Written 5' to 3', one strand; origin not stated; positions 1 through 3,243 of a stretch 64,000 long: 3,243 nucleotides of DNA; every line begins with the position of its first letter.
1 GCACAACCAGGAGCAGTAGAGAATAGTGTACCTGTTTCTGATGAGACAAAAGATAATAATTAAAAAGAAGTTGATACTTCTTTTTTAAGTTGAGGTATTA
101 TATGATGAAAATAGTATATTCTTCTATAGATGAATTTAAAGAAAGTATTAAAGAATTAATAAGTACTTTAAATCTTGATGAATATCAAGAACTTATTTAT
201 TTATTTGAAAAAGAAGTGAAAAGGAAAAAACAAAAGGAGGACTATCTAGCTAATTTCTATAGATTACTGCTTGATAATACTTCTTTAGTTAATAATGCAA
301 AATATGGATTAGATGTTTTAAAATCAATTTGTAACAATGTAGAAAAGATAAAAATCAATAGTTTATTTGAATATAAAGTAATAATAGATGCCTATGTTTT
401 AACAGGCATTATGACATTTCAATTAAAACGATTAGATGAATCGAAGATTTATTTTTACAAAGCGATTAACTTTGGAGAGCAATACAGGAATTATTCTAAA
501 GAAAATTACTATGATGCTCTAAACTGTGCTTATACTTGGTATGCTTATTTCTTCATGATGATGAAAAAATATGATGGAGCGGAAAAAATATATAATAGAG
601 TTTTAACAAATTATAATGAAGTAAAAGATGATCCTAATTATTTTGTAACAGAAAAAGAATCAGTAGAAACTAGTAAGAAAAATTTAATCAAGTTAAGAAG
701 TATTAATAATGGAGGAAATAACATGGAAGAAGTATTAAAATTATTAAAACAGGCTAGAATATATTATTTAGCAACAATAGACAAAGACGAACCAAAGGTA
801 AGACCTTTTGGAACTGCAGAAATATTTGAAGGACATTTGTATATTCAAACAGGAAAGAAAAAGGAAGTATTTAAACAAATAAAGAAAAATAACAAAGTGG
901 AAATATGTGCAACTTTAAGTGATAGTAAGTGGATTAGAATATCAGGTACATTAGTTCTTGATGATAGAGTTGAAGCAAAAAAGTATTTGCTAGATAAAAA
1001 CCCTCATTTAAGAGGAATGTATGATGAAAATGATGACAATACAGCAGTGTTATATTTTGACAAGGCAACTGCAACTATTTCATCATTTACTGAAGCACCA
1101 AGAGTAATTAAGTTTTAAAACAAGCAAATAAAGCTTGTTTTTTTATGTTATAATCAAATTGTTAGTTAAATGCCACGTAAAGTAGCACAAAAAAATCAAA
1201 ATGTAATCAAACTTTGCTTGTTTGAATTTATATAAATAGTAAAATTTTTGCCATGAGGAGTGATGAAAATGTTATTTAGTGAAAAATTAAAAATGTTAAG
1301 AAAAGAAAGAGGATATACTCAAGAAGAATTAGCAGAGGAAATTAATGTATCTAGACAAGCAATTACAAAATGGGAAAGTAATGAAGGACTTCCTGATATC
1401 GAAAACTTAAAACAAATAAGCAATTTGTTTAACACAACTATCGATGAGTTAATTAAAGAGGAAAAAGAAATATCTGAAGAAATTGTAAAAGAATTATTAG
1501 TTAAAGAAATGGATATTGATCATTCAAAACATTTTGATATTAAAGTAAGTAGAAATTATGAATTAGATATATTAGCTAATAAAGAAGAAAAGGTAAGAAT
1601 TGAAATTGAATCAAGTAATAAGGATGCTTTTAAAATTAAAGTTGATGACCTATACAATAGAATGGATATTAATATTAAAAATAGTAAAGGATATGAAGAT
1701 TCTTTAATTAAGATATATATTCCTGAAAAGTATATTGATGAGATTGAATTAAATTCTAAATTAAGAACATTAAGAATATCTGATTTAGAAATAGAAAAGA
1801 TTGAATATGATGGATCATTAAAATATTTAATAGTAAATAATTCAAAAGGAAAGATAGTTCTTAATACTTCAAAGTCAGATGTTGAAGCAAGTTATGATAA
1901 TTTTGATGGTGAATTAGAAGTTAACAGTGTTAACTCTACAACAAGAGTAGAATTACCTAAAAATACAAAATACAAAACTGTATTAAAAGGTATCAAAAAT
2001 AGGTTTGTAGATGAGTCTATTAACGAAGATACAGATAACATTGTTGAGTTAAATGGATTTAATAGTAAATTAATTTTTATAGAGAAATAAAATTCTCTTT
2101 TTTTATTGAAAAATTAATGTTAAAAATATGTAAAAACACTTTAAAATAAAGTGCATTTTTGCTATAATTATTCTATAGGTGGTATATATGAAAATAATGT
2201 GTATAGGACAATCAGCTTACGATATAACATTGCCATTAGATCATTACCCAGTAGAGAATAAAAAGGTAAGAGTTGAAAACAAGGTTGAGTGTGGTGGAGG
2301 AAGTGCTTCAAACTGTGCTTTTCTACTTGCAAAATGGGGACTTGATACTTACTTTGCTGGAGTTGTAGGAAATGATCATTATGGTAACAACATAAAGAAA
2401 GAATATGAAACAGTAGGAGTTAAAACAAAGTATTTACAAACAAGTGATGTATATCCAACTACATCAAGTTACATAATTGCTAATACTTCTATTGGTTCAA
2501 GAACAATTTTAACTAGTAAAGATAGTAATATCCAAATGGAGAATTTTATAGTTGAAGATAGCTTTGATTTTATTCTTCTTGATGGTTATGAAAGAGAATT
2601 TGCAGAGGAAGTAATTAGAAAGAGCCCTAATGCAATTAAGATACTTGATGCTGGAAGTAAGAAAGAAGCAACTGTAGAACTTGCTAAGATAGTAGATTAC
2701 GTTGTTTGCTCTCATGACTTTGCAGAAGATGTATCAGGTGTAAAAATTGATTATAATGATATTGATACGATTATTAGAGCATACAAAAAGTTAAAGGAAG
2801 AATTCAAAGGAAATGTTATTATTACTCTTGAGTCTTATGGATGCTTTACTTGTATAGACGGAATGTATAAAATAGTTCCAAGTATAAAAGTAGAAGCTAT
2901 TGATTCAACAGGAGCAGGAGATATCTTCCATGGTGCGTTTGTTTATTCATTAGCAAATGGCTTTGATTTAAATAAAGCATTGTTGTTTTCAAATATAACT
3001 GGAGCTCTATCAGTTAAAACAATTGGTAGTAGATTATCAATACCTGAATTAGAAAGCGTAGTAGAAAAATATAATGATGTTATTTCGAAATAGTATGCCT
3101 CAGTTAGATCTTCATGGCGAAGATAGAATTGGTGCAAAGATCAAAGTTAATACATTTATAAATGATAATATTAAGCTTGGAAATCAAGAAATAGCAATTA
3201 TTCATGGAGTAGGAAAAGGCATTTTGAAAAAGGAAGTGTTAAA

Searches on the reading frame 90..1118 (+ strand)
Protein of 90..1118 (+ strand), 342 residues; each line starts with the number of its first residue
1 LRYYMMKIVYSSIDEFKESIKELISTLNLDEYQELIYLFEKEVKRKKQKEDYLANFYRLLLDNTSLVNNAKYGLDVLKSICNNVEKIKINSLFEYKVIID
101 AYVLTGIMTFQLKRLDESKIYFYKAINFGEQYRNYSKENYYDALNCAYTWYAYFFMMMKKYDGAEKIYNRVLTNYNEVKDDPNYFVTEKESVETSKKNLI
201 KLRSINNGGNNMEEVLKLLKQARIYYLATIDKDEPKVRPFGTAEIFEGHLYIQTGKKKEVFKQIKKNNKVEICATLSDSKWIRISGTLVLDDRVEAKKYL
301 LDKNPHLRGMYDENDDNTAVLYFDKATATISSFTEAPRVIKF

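Call 7: search_protein_families(library=pfam, proteins=[window:90-1118:+], max_evalue=0.001)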
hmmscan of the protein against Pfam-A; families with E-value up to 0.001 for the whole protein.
window:90-1118:+ (342 aa): 3 families
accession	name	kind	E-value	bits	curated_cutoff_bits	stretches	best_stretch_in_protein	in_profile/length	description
PF16242.11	Pyrid_ox_like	-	7.2e-09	35.8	28.8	1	211-313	2-105/149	Pyridoxamine 5'-phosphate oxidase like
PF01243.27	PNPOx_N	-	1.1e-07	32.7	28.1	1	213-300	3-85/120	Pyridoxamine 5'-phosphate oxidase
PF13424.12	TPR_12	-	0.00016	22.2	30.1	0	145-184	3-44/77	Tetratricopeptide repeat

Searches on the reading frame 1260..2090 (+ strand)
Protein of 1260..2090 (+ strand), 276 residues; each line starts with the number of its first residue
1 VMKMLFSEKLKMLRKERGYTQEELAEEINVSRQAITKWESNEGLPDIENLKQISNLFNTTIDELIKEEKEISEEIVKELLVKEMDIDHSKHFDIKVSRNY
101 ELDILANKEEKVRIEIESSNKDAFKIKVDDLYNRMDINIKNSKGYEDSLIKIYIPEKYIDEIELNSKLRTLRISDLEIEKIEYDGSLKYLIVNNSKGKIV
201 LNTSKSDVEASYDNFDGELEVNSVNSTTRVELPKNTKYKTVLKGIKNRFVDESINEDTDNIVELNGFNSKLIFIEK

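Call 7: search_protein_families(library=pfam, proteins=[window:1260-2090:+], max_evalue=0.001)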
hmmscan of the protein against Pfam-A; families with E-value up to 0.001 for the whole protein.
window:1260-2090:+ (276 aa): 5 families
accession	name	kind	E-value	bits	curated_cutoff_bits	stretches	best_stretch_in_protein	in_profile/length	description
PF01381.28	HTH_3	-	3e-19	69.2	23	1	10-64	1-55/55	Helix-turn-helix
PF12844.13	HTH_19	-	1.4e-12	47.7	30.2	1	8-68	2-62/64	Helix-turn-helix domain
PF13443.12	HTH_26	-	7.9e-09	36.1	22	1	9-66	1-59/63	Cro/C1-type HTH DNA-binding domain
PF13560.12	HTH_31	-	2.2e-08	34.7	27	1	6-63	2-60/64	Helix-turn-helix domain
PF08279.18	HTH_11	-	3e-05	24.3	25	1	9-37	5-34/55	HTH domain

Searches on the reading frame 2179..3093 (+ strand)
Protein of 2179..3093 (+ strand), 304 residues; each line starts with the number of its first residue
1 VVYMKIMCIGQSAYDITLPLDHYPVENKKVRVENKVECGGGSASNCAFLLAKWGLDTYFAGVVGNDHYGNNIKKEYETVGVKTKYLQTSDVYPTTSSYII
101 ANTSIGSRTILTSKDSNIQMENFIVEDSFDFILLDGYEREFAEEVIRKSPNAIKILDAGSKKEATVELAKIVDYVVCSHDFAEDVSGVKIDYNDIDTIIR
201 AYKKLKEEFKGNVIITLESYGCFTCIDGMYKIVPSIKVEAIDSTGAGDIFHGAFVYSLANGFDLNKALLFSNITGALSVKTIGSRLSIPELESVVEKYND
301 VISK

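Call 7: search_protein_families(library=pfam, proteins=[window:2179-3093:+], max_evalue=0.001)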
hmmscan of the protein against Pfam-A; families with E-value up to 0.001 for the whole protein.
window:2179-3093:+ (304 aa): 1 family
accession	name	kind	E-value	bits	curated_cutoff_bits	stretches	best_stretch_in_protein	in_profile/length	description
PF00294.29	PfkB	-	7.8e-43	147.4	25.8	1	5-290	3-301/302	pfkB family carbohydrate kinase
